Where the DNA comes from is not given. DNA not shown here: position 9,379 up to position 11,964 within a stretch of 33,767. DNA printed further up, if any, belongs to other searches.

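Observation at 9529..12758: Orphan glycyl radical enzyme with a Cys-Trp-Glu loop, attached to a sugar importer: candidate new GRE chemistry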

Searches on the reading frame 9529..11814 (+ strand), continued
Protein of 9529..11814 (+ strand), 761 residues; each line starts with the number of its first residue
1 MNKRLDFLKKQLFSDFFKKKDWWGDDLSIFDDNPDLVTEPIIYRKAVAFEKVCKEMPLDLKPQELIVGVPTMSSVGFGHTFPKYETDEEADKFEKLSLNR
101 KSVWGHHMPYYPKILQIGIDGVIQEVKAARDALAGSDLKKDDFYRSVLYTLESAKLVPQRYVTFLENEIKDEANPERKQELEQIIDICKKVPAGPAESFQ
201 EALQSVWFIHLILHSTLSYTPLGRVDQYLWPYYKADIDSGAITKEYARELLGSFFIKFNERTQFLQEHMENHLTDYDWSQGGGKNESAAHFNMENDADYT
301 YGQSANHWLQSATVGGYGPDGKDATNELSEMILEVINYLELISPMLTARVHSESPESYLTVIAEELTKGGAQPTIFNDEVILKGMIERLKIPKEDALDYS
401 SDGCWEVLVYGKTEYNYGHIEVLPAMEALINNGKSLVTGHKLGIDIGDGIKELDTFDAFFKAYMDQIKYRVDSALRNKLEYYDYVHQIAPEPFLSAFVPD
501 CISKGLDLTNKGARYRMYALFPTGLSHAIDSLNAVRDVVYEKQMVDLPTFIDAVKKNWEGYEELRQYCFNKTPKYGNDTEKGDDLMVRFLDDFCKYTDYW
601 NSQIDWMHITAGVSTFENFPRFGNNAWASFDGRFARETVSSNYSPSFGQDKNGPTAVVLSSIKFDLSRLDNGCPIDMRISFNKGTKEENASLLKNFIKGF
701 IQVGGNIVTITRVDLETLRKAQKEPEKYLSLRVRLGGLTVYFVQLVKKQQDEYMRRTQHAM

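Call 91: search_protein_families(library=ncbifam, proteins=[L037:15316-17736:+, L079:14126-16606:+, L094:6608-8980:+, L094:11912-12625:+, L012:14114-16741:-], max_evalue=1e-100)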
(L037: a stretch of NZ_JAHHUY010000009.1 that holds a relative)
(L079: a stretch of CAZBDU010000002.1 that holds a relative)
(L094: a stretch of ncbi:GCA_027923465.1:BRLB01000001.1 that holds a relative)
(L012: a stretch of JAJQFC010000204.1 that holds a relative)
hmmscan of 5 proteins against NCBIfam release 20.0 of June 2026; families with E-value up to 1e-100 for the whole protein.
L037:15316-17736:+ (806 aa): 8 families
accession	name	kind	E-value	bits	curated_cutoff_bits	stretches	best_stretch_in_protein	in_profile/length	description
TIGR01774.1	PFL2-3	subfamily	9e-261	867.5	678.2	1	22-802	5-783/786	formate C-acetyltransferase/glycerol dehydratase family glycyl radical enzyme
NF043068.1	glycl_HYPD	equivalog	6.3e-213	709.1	1100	1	22-803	3-782/784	trans-4-hydroxy-L-proline dehydratase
NF048009.1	SfplDhtHpfGKleb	equivalog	5.7e-209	696.2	1000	1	18-803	23-822/824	(2S)-3-sulfopropanediol dehydratase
NF048011.1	SfplDhtHpsGDes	equivalog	3.8e-207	690.3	1000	1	22-803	25-819/821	(2S)-3-sulfopropanediol dehydratase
NF007437.0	PRK09983.1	equivalog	7.8e-205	682.3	1109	1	22-802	4-762/765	formate C-acetyltransferase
TIGR04394.1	choline_CutC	equivalog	6.4e-182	607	1050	1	22-802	4-785/789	choline trimethylamine-lyase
NF033718.1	indole_decarb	equivalog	9.6e-145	483.9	1100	0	129-604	164-645/868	indoleacetate decarboxylase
NF033715.1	glycyl_HPDL_Lrg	equivalog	6.5e-118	394.8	1150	0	134-604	181-679/901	4-hydroxyphenylacetate decarboxylase large subunit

L079:14126-16606:+ (826 aa): 8 families
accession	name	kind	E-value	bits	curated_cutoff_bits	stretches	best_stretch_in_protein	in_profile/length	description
TIGR01774.1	PFL2-3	subfamily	1.1e-252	840.8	678.2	1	42-822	5-783/786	formate C-acetyltransferase/glycerol dehydratase family glycyl radical enzyme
NF007437.0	PRK09983.1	equivalog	4.9e-205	683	1109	1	42-822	4-762/765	formate C-acetyltransferase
NF048009.1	SfplDhtHpfGKleb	equivalog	4.1e-204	680.1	1000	1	40-823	25-822/824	(2S)-3-sulfopropanediol dehydratase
NF043068.1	glycl_HYPD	equivalog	2e-202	674.4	1100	1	42-822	3-781/784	trans-4-hydroxy-L-proline dehydratase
NF048011.1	SfplDhtHpsGDes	equivalog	2.3e-201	671.2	1000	1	39-822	22-818/821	(2S)-3-sulfopropanediol dehydratase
TIGR04394.1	choline_CutC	equivalog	7e-187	623.5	1050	1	42-825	4-788/789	choline trimethylamine-lyase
NF033718.1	indole_decarb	equivalog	1.1e-137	460.6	1100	1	37-823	29-866/868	indoleacetate decarboxylase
NF033715.1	glycyl_HPDL_Lrg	equivalog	1.5e-104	350.7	1150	0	153-627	180-682/901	4-hydroxyphenylacetate decarboxylase large subunit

L094:6608-8980:+ (790 aa): 7 families
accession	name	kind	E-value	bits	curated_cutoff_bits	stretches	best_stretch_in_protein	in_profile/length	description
TIGR01774.1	PFL2-3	subfamily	5.3e-248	825.3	678.2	1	12-786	2-783/786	formate C-acetyltransferase/glycerol dehydratase family glycyl radical enzyme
NF007437.0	PRK09983.1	equivalog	2.8e-234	779.7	1109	1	12-786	1-762/765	formate C-acetyltransferase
NF048009.1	SfplDhtHpfGKleb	equivalog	4.2e-185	617.3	1000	1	14-786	26-821/824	(2S)-3-sulfopropanediol dehydratase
NF048011.1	SfplDhtHpsGDes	equivalog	2e-182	608.6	1000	1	12-787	22-819/821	(2S)-3-sulfopropanediol dehydratase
NF043068.1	glycl_HYPD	equivalog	4.5e-182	607.1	1100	1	14-786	2-781/784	trans-4-hydroxy-L-proline dehydratase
TIGR04394.1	choline_CutC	equivalog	4.8e-164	547.9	1050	1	13-786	2-785/789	choline trimethylamine-lyase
NF033718.1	indole_decarb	equivalog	4.7e-117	392.3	1100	1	111-788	154-867/868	indoleacetate decarboxylase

L094:11912-12625:+ (237 aa): 0 families

L012:14114-16741:- (875 aa): 0 families

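Call 93: search_dna_similar(query=window:9529-11814:+, collection=plasmids, mode=protein, max_rows=12)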
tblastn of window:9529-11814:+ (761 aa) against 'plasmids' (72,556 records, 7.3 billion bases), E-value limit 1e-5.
Records with a match: 157; places in all: 213; records where one place covers at least 80% of the query: 94.
Best place of each record, by identity: <60% 157.
By first word of the organism name: Ligilactobacillus 33; Azospirillum 19; Escherichia 16; Enterococcus 10; Clostridium 9; Ralstonia 6; Klebsiella 5; Salmonella 5; Citrobacter 3; Moraxella 3; and 37 more.
By predicted mobility (MOB-suite, as given by PLSDB): non-mobilizable 115; mobilizable 35; conjugative 7.
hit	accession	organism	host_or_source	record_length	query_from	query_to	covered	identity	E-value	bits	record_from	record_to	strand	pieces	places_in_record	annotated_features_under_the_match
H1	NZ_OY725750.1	Parabacteroides distasonis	-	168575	1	759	100%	28.8%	2e-83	298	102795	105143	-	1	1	hypD: trans-4-hydroxy-L-proline dehydratase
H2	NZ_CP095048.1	Hymenobacter cellulosilyticus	single cell,air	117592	36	756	95%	29.6%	1e-60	326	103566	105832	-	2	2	pyruvate formate lyase family protein (x2)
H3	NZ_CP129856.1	Klebsiella pneumoniae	Homo sapiens,whole organism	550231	29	757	96%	28.9%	2e-74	271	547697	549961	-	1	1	cutC: choline trimethylamine-lyase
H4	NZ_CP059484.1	Enterobacter kobei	Homo sapiens,rectal swab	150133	29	759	96%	28.2%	3e-70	258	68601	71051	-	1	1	glycyl radical protein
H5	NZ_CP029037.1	Salmonella enterica subsp. enterica serovar Senftenberg ...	food,pistachio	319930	29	759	96%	28.2%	3e-70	258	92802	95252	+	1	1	glycyl radical protein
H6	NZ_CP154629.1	Acetoanaerobium noterae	cell culture,Sludge of a digestion ...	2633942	100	759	87%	31.2%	5e-83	296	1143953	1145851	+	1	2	none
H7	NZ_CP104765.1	Enterococcus raffinosus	Homo sapiens,urine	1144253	1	757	99%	27.1%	4e-72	264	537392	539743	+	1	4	record has no annotation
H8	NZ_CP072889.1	Enterococcus raffinosus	stream/river surface water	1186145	1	757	99%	27.1%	1e-71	263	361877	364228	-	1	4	record has no annotation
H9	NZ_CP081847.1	Enterococcus raffinosus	Homo sapiens,feces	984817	1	757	99%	27.1%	7e-72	263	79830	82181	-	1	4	cutC: choline trimethylamine-lyase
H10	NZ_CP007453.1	Peptoclostridium acidaminophilum DSM 3953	black mud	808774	39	759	95%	28.4%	2e-83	298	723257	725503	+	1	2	glycyl radical protein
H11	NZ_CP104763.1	Enterococcus raffinosus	-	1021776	1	757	99%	27.0%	1e-71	263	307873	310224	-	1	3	record has no annotation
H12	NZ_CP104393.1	Enterococcus raffinosus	fermented food (Meju)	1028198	1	757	99%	27.0%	1e-71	263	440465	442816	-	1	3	record has no annotation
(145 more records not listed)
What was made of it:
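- Tried and rejected: No relative above 32% identity (call 93).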

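Call 94: predict_structure(alignment_id=A2)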
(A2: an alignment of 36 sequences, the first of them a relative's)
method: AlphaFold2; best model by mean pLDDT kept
length: 611 residues; sequences in the alignment: 36
mean_pLDDT: 88.3   pTM: 0.90
mean pLDDT of the five models: 88.3, 87.2, 86.4, 85.7, 85.6
residues with pLDDT >= 90: 369; 70-90: 200; 50-70: 30; < 50: 12
segments of 3 or more residues with pLDDT < 50: 415-426
pLDDT, mean of each block of 10 residues (from residue 1): 90 90 95 95 88 92 92 97 95 94 95 91 92 91 95 74 73 90 89 93 91 80 94 95 88 95 92 95 94 90 82 87 93 96 93 92 88 88 81 89 88 50 53 81 83 92 93 75 80 90 90 94 94 86 86 96 91 80 90 87 93 79
secondary structure, 60 per line:
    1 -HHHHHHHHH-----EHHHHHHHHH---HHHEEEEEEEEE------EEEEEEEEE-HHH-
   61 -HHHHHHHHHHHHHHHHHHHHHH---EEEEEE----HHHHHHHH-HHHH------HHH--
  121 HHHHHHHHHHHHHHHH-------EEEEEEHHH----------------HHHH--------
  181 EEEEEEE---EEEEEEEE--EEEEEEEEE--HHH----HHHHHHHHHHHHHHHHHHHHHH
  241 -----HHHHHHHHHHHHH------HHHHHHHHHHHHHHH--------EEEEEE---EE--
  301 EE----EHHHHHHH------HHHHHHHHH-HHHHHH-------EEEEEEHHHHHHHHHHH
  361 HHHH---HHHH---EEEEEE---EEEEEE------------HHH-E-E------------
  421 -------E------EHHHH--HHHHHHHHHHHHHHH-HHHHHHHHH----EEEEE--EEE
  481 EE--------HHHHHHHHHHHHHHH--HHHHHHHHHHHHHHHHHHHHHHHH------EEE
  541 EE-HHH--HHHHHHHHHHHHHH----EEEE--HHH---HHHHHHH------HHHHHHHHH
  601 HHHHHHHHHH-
elements in order: H2-10 H17-25 E32-40 E47-55 H62-83 E87-92 H97-104 H106-109 H121-136 E144-149 H169-172 E181-187 E191-198 E201-209 H219-240 H246-258 H265-279 E288-293 H308-314 H321-329 H331-336 E344-349 H350-364 H368-371 E375-380 E384-389 H436-439 H442-456 H458-466 E471-475 E478-482 H491-505 H508-531 E538-542 H549-562 E567-570 H579-585 H592-610

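Call 96: fold_search(model_id=the predicted structure, library=pdb)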
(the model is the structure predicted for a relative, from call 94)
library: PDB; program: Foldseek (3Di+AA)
matches with E <= 10: 765; with E <= 0.001: 158
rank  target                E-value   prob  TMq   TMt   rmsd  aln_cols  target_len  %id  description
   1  2qm1_B                1.2e-10  1.00  0.41  0.72   6.4       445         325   13  Crystal structure of glucokinase from Enterococcus faecalis (released 2007-07-31)
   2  1z6r_A                3.2e-09  1.00  0.36  0.53   9.3       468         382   12  Crystal structure of Mlc from Escherichia coli (released 2005-06-14)
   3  3vgk_B                3.3e-09  1.00  0.39  0.71   6.5       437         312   13  Crystal structure of a ROK family glucokinase from Streptomyces griseus (released 2011-12-07)
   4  7p7w_BBB              4.3e-09  1.00  0.37  0.67   7.1       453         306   13  N-acetylglucosamine kinase from Plesiomonas shigelloides compexed with alpha-N-acetylglucosamine and ADP (released 2022-08-03)
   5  2yhw                  5.9e-09  1.00  0.36  0.65   7.3       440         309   15  High-resolution crystal structures of N-Acetylmannosamine kinase: Insights about substrate specificity, activity and inh (released 2012-02-29)
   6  6jda                  7.6e-09  1.00  0.35  0.66   8.2       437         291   13  Crystal structure of N-acetyl mannosmaine kinase in complex with N-acetylmannosamine in Pasteurella multocida (released 2020-02-05)
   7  2aa4_A                8.9e-09  1.00  0.37  0.72   6.0       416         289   13  Crystal structure of Escherichia coli putative N-ACETYLMANNOSAMINE KINASE, New York Structural Genomics Consortium (released 2005-07-19)
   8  6jdb                  8.9e-09  1.00  0.34  0.65   7.8       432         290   11  Crystal structure of N-acetyl mannosmaine kinase in complex with ManNAc-6P and ADP from Haemophilus influenzae (released 2020-02-05)
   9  2qm1_A                1.2e-08  1.00  0.33  0.57   9.2       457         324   13  Crystal structure of glucokinase from Enterococcus faecalis (released 2007-07-31)
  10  7p9l_AAA              1.6e-08  1.00  0.36  0.66   7.8       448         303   13  N-acetylglucosamine kinase from Plesiomonas shigelloides compexed with alpha-N-acetylglucosamine-6-phosphate (released 2022-08-10)
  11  6jdh_A                2.0e-08  1.00  0.36  0.68   6.5       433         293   12  Crystal structure of N-acetyl mannosmaine kinase from Pasteurella multocida (released 2020-02-05)
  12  5f7q_L                2.5e-08  1.00  0.37  0.54   6.1       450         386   13  ROK repressor Lmo0178 from Listeria monocytogenes bound to operator (released 2016-09-07)
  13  2yhy                  2.6e-08  1.00  0.35  0.63   7.5       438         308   15  Structure of N-Acetylmannosamine kinase in complex with N- acetylmannosamine and ADP (released 2012-02-29)
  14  6q27_A                2.9e-08  1.00  0.32  0.63   9.2       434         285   13  N-acetylmannosamine kinase with N-acetylmannosamine from Staphylococcus aureus (released 2020-01-22)
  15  6q26_A                4.2e-08  1.00  0.33  0.64   9.0       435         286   13  N-Acetylmannosamine kinase from Staphylococcus aureus (released 2020-01-22)
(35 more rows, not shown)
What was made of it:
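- The 611-aa protein models as a ROK-type hexokinase (calls 94, 96).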

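Call 101: get_annotated_region(hit=H1, flank=200)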
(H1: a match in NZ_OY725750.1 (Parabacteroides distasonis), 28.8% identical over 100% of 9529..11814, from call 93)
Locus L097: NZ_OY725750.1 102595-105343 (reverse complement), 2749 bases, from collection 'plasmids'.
description: Parabacteroides distasonis strain Parabacteroides distasonis TSDC17.2-1.1 plasmid 5, complete sequence
organism: Parabacteroides distasonis (NCBI taxid 823)
taxonomy: Bacteria; Bacteroidota; Bacteroidia; Bacteroidales; Tannerellaceae; Parabacteroides; Parabacteroides distasonis
host: -; source: -; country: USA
typing (MOB-suite, as given by PLSDB): non-mobilizable
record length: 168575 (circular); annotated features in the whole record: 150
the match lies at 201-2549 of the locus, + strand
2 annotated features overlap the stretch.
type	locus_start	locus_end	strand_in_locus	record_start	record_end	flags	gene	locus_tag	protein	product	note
CDS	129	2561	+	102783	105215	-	hypD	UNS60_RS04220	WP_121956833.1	trans-4-hydroxy-L-proline dehydratase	GO:0019471 - 4-hydroxyproline metabolic process [Evidence IEA]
CDS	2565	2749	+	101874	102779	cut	-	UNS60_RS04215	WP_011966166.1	glycyl-radical enzyme activating protein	GO:0043687 - post-translational protein modification [Evidence IEA]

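Call 102: get_annotated_region(hit=H3, flank=400)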
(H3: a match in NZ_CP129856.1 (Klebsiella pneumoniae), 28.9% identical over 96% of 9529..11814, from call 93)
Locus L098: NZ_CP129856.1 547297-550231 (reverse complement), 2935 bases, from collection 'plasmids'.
description: Klebsiella pneumoniae strain 2020S07-151 plasmid p2020S07-151-550k
organism: Klebsiella pneumoniae (NCBI taxid 573)
taxonomy: Bacteria; Pseudomonadota; Gammaproteobacteria; Enterobacterales; Enterobacteriaceae; Klebsiella; Klebsiella pneumoniae
host: -; source: Homo sapiens,whole organism; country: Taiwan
typing (MOB-suite, as given by PLSDB): non-mobilizable
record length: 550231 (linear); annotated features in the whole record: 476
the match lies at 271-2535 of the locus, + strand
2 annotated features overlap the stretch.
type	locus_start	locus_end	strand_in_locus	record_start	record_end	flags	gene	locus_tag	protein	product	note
CDS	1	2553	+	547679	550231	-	cutC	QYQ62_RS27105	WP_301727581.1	choline trimethylamine-lyase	GO:0042426 - choline catabolic process [Evidence IEA]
CDS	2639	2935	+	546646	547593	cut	cutD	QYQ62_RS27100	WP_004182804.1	choline TMA-lyase-activating enzyme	GO:0042426 - choline catabolic process [Evidence IEA]; GO:0043687 - post-translational protein modification [Evidence ...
